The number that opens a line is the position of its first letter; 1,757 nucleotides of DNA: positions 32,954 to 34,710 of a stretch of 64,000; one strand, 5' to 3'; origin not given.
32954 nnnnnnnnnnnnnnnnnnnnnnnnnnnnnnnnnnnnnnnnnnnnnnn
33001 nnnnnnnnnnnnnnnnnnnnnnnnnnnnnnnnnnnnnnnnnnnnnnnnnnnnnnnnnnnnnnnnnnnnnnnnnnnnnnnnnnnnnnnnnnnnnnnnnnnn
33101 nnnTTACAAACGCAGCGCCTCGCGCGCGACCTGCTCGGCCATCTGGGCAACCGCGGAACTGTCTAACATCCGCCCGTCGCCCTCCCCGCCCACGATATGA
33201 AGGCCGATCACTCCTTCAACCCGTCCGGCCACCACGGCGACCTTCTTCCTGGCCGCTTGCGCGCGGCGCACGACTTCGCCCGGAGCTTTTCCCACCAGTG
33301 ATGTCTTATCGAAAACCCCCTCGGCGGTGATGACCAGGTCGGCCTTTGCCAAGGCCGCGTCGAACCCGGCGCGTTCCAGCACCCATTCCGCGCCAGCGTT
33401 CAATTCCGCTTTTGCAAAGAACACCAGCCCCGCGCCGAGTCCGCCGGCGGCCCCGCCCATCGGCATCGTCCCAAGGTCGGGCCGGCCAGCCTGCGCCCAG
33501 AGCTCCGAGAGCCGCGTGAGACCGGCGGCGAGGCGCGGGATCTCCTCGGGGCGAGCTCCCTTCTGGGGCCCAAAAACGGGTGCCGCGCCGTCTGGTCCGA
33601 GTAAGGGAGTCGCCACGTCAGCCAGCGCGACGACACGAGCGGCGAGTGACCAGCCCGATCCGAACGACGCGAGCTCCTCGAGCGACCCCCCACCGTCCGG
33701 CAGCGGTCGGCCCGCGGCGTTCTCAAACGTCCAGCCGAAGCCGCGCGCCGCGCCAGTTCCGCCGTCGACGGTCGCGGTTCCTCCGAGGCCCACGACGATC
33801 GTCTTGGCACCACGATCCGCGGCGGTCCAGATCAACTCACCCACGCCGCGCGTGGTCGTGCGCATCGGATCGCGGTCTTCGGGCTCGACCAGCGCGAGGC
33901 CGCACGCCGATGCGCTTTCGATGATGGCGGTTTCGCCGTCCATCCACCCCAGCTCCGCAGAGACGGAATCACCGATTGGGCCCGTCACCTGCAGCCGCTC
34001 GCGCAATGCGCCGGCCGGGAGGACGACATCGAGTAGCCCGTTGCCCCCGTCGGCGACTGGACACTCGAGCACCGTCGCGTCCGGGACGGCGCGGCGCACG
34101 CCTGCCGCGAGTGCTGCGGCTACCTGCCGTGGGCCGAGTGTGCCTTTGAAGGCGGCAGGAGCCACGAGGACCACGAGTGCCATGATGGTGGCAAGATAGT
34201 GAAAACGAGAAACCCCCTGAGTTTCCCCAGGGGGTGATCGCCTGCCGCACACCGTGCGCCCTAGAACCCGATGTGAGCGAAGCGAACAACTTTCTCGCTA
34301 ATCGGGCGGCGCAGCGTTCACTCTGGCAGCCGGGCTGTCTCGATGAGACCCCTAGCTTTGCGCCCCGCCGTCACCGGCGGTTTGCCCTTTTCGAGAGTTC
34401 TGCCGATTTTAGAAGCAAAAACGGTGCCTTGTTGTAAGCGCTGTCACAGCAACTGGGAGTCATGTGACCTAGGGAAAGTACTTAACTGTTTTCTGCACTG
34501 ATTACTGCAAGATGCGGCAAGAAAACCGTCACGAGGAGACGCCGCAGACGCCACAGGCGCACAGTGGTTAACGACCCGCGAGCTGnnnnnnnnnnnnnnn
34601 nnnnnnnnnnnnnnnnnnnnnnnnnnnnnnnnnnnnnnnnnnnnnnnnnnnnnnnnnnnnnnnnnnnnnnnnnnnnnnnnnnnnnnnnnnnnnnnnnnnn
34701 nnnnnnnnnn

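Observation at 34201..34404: Candidate c-di-GMP-I (GEMM-I) riboswitch with terminator immediately upstream of glycerate kinase and glycyl-tRNA synthetase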

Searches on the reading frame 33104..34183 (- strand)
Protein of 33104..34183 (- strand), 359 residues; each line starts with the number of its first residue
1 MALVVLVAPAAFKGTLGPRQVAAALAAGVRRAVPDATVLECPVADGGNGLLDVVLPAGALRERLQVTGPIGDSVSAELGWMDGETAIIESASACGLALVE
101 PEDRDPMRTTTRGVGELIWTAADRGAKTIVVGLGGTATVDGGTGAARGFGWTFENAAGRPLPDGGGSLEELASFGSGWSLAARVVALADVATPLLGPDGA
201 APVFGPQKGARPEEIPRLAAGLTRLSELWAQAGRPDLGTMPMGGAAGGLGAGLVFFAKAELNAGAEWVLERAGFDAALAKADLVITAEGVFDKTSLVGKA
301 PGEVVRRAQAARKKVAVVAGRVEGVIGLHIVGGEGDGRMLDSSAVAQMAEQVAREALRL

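Call 7: search_protein_families(library=pfam, proteins=[window:33104-34183:-])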
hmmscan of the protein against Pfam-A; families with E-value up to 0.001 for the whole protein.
window:33104-34183:- (359 aa): 1 family
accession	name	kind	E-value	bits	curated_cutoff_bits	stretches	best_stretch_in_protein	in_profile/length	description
PF02595.20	Gly_kinase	-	1.4e-101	340.6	23.3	1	5-323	1-325/372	Glycerate kinase family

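Call 16: find_encoding_contigs(protein=window:33104-34183:-, flank=3000, max_places=6)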
Protein window:33104-34183:- (359 aa): no gene with exactly this product is on record in the collection.

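Call 17: find_related_loci(query=window:33104-34183:-, collection=genome_contigs, flank=3000)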
Query window:33104-34183:- (359 aa) in genome_contigs; peptide patterns used: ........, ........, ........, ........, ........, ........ (x = any residue, [..] = any of these).
457 stretches matched a pattern; 133 encode a relative of the query (tblastn E <= 1e-3); the best 80 are kept; 79 distinct loci.
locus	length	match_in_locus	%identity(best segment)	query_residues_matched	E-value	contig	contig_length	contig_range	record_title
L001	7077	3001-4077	89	1-359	0e+0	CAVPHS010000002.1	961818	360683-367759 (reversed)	MAG: uncultured Gemmatimonadales bacterium isolate MFD10007.bin.1.48 genome assembly, contig: contig_42972, whole genome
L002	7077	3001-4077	93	1-359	0e+0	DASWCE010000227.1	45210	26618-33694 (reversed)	MAG TPA_asm: Gemmatimonadales bacterium isolate SMAG_U2701 k141_983674, whole genome shotgun sequence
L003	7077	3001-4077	89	1-359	0e+0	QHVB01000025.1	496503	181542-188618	MAG: Gemmatimonadetes bacterium isolate AG14 14_0929_12_30cm_scaffold_7_curated, whole genome shotgun sequence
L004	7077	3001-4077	89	1-359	0e+0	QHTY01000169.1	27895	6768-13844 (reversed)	MAG: Gemmatimonadetes bacterium isolate AG40 14_0903_02_20cm_scaffold_1495_curated, whole genome shotgun sequence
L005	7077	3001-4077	88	1-359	0e+0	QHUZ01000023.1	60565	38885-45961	MAG: Gemmatimonadetes bacterium isolate AG16 14_0903_16_40cm_scaffold_113_curated, whole genome shotgun sequence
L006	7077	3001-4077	87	1-359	0e+0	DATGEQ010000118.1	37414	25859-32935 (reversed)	MAG TPA_asm: Gemmatimonadales bacterium isolate SMAG_U9706 k141_225086, whole genome shotgun sequence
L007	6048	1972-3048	88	1-359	0e+0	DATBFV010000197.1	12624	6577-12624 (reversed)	MAG TPA_asm: Gemmatimonadales bacterium isolate SMAG_U3820 k141_6376030, whole genome shotgun sequence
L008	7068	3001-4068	90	4-359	0e+0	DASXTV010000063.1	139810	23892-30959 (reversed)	MAG TPA_asm: Gemmatimonadales bacterium isolate SMAG_U4701 k141_1801549, whole genome shotgun sequence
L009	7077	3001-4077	88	1-359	0e+0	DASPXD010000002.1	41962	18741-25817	MAG TPA_asm: Gemmatimonadales bacterium isolate SMAG_U11558 k141_772848, whole genome shotgun sequence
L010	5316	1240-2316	86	1-359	0e+0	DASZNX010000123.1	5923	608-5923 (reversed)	MAG TPA_asm: Gemmatimonadales bacterium isolate SMAG_U5929 k141_859888, whole genome shotgun sequence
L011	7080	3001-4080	89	1-359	0e+0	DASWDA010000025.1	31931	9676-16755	MAG TPA_asm: Gemmatimonadales bacterium isolate SMAG_U2723 k141_862622, whole genome shotgun sequence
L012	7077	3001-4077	86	1-359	0e+0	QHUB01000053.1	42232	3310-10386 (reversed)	MAG: Gemmatimonadetes bacterium isolate AG38 14_0903_02_30cm_scaffold_1342_curated, whole genome shotgun sequence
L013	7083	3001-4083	84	1-359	0e+0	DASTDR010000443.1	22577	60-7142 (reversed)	MAG TPA_asm: Gemmatimonadales bacterium isolate SMAG_U826 k141_813819, whole genome shotgun sequence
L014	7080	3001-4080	85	1-359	0e+0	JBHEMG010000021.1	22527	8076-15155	MAG: Gemmatimonadales bacterium isolate S2_bin.9.orig S2_k141_2498061, whole genome shotgun sequence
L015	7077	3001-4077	87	1-359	0e+0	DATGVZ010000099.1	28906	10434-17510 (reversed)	MAG TPA_asm: Gemmatimonadales bacterium isolate SMAG_U10569 k141_800301, whole genome shotgun sequence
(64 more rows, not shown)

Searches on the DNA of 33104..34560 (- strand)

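Call 19: search_rna_families(sources=[L001, L002, L003, L004, L005, L006, L007, L008, L009, L010, L011, L012, L013, L014, L015, L016, L017, L018, L019, L020], threshold=gathering)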
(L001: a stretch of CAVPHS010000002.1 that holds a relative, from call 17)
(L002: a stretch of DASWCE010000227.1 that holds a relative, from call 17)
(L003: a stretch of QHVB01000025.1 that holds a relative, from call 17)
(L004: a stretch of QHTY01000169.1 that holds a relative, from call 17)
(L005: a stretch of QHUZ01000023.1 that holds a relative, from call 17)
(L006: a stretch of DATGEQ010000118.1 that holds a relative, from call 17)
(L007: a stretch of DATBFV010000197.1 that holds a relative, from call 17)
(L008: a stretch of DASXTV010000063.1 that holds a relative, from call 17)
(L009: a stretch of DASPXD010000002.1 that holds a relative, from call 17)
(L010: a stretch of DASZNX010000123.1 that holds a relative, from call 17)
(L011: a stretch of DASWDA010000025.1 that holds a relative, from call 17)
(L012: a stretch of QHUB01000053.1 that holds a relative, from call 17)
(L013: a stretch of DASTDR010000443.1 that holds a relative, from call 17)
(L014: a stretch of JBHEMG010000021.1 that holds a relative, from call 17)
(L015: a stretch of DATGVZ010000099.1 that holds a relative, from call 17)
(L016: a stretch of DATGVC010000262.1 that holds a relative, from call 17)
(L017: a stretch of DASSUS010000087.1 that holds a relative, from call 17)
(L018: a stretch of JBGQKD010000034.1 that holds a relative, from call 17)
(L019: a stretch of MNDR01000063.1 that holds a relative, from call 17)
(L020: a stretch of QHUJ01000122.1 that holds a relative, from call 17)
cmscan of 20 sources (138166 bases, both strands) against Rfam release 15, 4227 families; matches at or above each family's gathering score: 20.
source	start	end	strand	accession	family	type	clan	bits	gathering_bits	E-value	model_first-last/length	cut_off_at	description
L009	2788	2865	+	RF03167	c-di-GMP-I-GGC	Cis-reg; riboswitch;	CL00126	68.5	59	9.1e-14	1-80/80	no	c-di-GMP-I-GGC riboswitch aptamer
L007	1764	1838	+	RF03167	c-di-GMP-I-GGC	Cis-reg; riboswitch;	CL00126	67.7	59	1.6e-13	1-80/80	no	c-di-GMP-I-GGC riboswitch aptamer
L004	2789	2863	+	RF03167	c-di-GMP-I-GGC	Cis-reg; riboswitch;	CL00126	67.2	59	2.3e-13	1-80/80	no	c-di-GMP-I-GGC riboswitch aptamer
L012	2787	2861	+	RF03167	c-di-GMP-I-GGC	Cis-reg; riboswitch;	CL00126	67.2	59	2.1e-13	1-80/80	no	c-di-GMP-I-GGC riboswitch aptamer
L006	2795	2868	+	RF03167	c-di-GMP-I-GGC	Cis-reg; riboswitch;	CL00126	67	59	2.4e-13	1-80/80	no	c-di-GMP-I-GGC riboswitch aptamer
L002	2796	2871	+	RF03167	c-di-GMP-I-GGC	Cis-reg; riboswitch;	CL00126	66.6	59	3.3e-13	1-80/80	no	c-di-GMP-I-GGC riboswitch aptamer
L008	2738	2813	+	RF03167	c-di-GMP-I-GGC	Cis-reg; riboswitch;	CL00126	66.6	59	3.3e-13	1-80/80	no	c-di-GMP-I-GGC riboswitch aptamer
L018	2792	2867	+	RF03167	c-di-GMP-I-GGC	Cis-reg; riboswitch;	CL00126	66.3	59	3.9e-13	1-80/80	no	c-di-GMP-I-GGC riboswitch aptamer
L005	2790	2869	+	RF03167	c-di-GMP-I-GGC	Cis-reg; riboswitch;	CL00126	64.6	59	1.3e-12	1-80/80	no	c-di-GMP-I-GGC riboswitch aptamer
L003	2759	2838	+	RF03167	c-di-GMP-I-GGC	Cis-reg; riboswitch;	CL00126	64.1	59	1.6e-12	1-80/80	no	c-di-GMP-I-GGC riboswitch aptamer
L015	2782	2863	+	RF03167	c-di-GMP-I-GGC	Cis-reg; riboswitch;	CL00126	61.7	59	8.1e-12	1-80/80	no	c-di-GMP-I-GGC riboswitch aptamer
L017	2746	2824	+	RF03167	c-di-GMP-I-GGC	Cis-reg; riboswitch;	CL00126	61.3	59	1.1e-11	1-80/80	no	c-di-GMP-I-GGC riboswitch aptamer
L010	975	1056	+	RF03167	c-di-GMP-I-GGC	Cis-reg; riboswitch;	CL00126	60.8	59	1.5e-11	1-80/80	no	c-di-GMP-I-GGC riboswitch aptamer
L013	2747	2824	+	RF03167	c-di-GMP-I-GGC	Cis-reg; riboswitch;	CL00126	60.8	59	1.5e-11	1-80/80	no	c-di-GMP-I-GGC riboswitch aptamer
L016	2756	2835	+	RF03167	c-di-GMP-I-GGC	Cis-reg; riboswitch;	CL00126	60.7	59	1.6e-11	1-80/80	no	c-di-GMP-I-GGC riboswitch aptamer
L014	2783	2862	+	RF03167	c-di-GMP-I-GGC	Cis-reg; riboswitch;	CL00126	59.6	59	3.3e-11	1-80/80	no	c-di-GMP-I-GGC riboswitch aptamer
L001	2759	2840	-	RF03167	c-di-GMP-I-GGC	Cis-reg; riboswitch;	CL00126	59.4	59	3.9e-11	1-80/80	no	c-di-GMP-I-GGC riboswitch aptamer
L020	2770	2851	+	RF01051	c-di-GMP-I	Cis-reg; riboswitch;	CL00126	58.7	35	1.4e-08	1-87/87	no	c-di-GMP-I riboswitch aptamer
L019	2781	2862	+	RF01051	c-di-GMP-I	Cis-reg; riboswitch;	CL00126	56.9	35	3.8e-08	1-87/87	no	c-di-GMP-I riboswitch aptamer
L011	2787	2866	+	RF01051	c-di-GMP-I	Cis-reg; riboswitch;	CL00126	56.4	35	5e-08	1-87/87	no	c-di-GMP-I riboswitch aptamer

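Call 20: search_rna_families(sources=[L021, L022, L023, L024, L025, L026, L027, L028, L029, L030, L031, L032, L033, L034, L035, L036, L037, L038, L039, L040], threshold=gathering)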
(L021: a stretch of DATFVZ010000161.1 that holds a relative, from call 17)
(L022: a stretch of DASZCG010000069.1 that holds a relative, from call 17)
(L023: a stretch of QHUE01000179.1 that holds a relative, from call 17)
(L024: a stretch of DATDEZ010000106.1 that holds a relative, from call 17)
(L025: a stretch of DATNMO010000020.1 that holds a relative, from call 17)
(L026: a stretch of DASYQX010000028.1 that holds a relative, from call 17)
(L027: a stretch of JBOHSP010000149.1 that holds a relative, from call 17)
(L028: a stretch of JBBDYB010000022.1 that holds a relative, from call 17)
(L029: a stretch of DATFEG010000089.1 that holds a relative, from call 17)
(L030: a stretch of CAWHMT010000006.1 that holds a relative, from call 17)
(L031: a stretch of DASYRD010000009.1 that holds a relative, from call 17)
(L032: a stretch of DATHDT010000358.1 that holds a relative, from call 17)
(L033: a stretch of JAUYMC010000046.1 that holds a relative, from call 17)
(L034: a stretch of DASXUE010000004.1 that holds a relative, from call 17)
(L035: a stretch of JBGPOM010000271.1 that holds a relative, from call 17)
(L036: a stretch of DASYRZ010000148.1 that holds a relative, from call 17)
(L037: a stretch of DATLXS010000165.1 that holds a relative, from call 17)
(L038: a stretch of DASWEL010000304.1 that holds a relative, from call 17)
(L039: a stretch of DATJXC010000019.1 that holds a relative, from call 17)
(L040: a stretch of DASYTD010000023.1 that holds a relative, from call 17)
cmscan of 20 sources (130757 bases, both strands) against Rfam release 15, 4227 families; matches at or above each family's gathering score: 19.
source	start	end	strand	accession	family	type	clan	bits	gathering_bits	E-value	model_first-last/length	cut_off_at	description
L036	2739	2813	+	RF03167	c-di-GMP-I-GGC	Cis-reg; riboswitch;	CL00126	67.7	59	1.5e-13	1-80/80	no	c-di-GMP-I-GGC riboswitch aptamer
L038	2760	2835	+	RF03167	c-di-GMP-I-GGC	Cis-reg; riboswitch;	CL00126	66.3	59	3.6e-13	1-80/80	no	c-di-GMP-I-GGC riboswitch aptamer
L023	2788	2866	+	RF03167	c-di-GMP-I-GGC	Cis-reg; riboswitch;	CL00126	65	59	8.9e-13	1-80/80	no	c-di-GMP-I-GGC riboswitch aptamer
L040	2757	2835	+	RF03167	c-di-GMP-I-GGC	Cis-reg; riboswitch;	CL00126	63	59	3.3e-12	1-80/80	no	c-di-GMP-I-GGC riboswitch aptamer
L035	1561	1644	-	RF01051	c-di-GMP-I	Cis-reg; riboswitch;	CL00126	61.8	35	2.4e-09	1-87/87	no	c-di-GMP-I riboswitch aptamer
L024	2748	2826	+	RF03167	c-di-GMP-I-GGC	Cis-reg; riboswitch;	CL00126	60.2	59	2.1e-11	1-80/80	no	c-di-GMP-I-GGC riboswitch aptamer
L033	2744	2820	-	RF01051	c-di-GMP-I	Cis-reg; riboswitch;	CL00126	60.2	35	5.8e-09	1-87/87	no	c-di-GMP-I riboswitch aptamer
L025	2760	2839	-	RF03167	c-di-GMP-I-GGC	Cis-reg; riboswitch;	CL00126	60.1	59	2.2e-11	1-80/80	no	c-di-GMP-I-GGC riboswitch aptamer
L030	2786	2864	+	RF01051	c-di-GMP-I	Cis-reg; riboswitch;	CL00126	59.4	35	8.8e-09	1-87/87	no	c-di-GMP-I riboswitch aptamer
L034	2745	2828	-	RF01051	c-di-GMP-I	Cis-reg; riboswitch;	CL00126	59.2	35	1e-08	1-87/87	no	c-di-GMP-I riboswitch aptamer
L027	2762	2841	-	RF01051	c-di-GMP-I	Cis-reg; riboswitch;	CL00126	58.9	35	1.2e-08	1-87/87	no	c-di-GMP-I riboswitch aptamer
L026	2792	2873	-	RF01051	c-di-GMP-I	Cis-reg; riboswitch;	CL00126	58.2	35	1.7e-08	1-87/87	no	c-di-GMP-I riboswitch aptamer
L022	2756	2837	+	RF01051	c-di-GMP-I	Cis-reg; riboswitch;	CL00126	57.5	35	2.5e-08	1-87/87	no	c-di-GMP-I riboswitch aptamer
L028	2731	2812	-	RF01051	c-di-GMP-I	Cis-reg; riboswitch;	CL00126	57.2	35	3.1e-08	1-87/87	no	c-di-GMP-I riboswitch aptamer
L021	2712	2793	-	RF01051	c-di-GMP-I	Cis-reg; riboswitch;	CL00126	56.4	35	4.7e-08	1-87/87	no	c-di-GMP-I riboswitch aptamer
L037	2733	2812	+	RF01051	c-di-GMP-I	Cis-reg; riboswitch;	CL00126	56.4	35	4.7e-08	1-87/87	no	c-di-GMP-I riboswitch aptamer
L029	2760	2841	-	RF01051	c-di-GMP-I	Cis-reg; riboswitch;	CL00126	55.1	35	9.8e-08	1-87/87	no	c-di-GMP-I riboswitch aptamer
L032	452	534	-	RF01051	c-di-GMP-I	Cis-reg; riboswitch;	CL00126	53.7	35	2.2e-07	1-87/87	no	c-di-GMP-I riboswitch aptamer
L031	2758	2840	-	RF01051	c-di-GMP-I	Cis-reg; riboswitch;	CL00126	48.8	35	3.5e-06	1-87/87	no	c-di-GMP-I riboswitch aptamer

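Call 48: search_rna_families(source=window, start=34150, end=34560, threshold=evalue, max_evalue=10)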
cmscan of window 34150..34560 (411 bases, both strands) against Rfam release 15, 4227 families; matches with E-value up to 10: 5.
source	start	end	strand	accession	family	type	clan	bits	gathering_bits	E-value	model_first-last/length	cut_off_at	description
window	34321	34395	-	RF03167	c-di-GMP-I-GGC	Cis-reg; riboswitch;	CL00126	68.8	59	2.3e-16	1-80/80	no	c-di-GMP-I-GGC riboswitch aptamer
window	34152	34252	-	RF02496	Atu_At1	Gene; sRNA;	-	15.5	60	6.8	1-108/108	no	Rhizobiales sRNA Atu_At1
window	34456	34522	+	RF01535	TB10Cs5H2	Gene; snRNA; snoRNA; HACA-box;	-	14.4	40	2.5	1-78/78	no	Trypanosomatid snoRNA TB10Cs5H2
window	34196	34283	-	RF00236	ctRNA_pGA1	Gene; antisense;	-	14.4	45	2.9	1-79/79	no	ctRNA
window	34150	34184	+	RF02180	ST7-AS1_2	Gene; lncRNA;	-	12.1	50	2.9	70-110/110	5'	ST7 antisense RNA 1 conserved region 2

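Call 49: search_rna_families(sources=[L089, L091, L095, L161, L100, L184, L175, L177, L039], threshold=gathering)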
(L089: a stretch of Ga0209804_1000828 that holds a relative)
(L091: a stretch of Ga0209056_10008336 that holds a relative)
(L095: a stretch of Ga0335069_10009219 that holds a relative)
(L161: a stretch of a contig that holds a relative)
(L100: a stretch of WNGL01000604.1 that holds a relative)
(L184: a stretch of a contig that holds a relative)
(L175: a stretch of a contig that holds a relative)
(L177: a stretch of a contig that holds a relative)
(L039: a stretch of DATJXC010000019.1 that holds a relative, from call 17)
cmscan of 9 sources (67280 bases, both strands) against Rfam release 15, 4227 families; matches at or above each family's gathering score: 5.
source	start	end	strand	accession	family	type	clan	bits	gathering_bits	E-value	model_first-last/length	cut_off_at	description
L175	1973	2048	+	RF03167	c-di-GMP-I-GGC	Cis-reg; riboswitch;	CL00126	61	59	6.3e-12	1-80/80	no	c-di-GMP-I-GGC riboswitch aptamer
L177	4894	4973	+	RF01051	c-di-GMP-I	Cis-reg; riboswitch;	CL00126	60.8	35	2.2e-09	1-87/87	no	c-di-GMP-I riboswitch aptamer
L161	628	707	+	RF01051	c-di-GMP-I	Cis-reg; riboswitch;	CL00126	58.2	35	8.9e-09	1-87/87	no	c-di-GMP-I riboswitch aptamer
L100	3126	3205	+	RF01051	c-di-GMP-I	Cis-reg; riboswitch;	CL00126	55.5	35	4.2e-08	1-87/87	no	c-di-GMP-I riboswitch aptamer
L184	612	688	+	RF01051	c-di-GMP-I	Cis-reg; riboswitch;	CL00126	53.6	35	1.2e-07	1-87/87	no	c-di-GMP-I riboswitch aptamer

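Call 72: build_rna_model(alignment_id=A3, structure=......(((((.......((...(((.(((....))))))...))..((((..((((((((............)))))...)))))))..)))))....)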
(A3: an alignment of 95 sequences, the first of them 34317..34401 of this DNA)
Model R1 built from alignment A3 (95 sequences, 99 columns); structure: as given.
model positions 89; base pairs 25; branch points 1; effective number of sequences 1.35; information 0.64 bits per position. Calibrated on 0.2 Mb of random sequence (short: E-values are rough).
structure used (alignment columns):
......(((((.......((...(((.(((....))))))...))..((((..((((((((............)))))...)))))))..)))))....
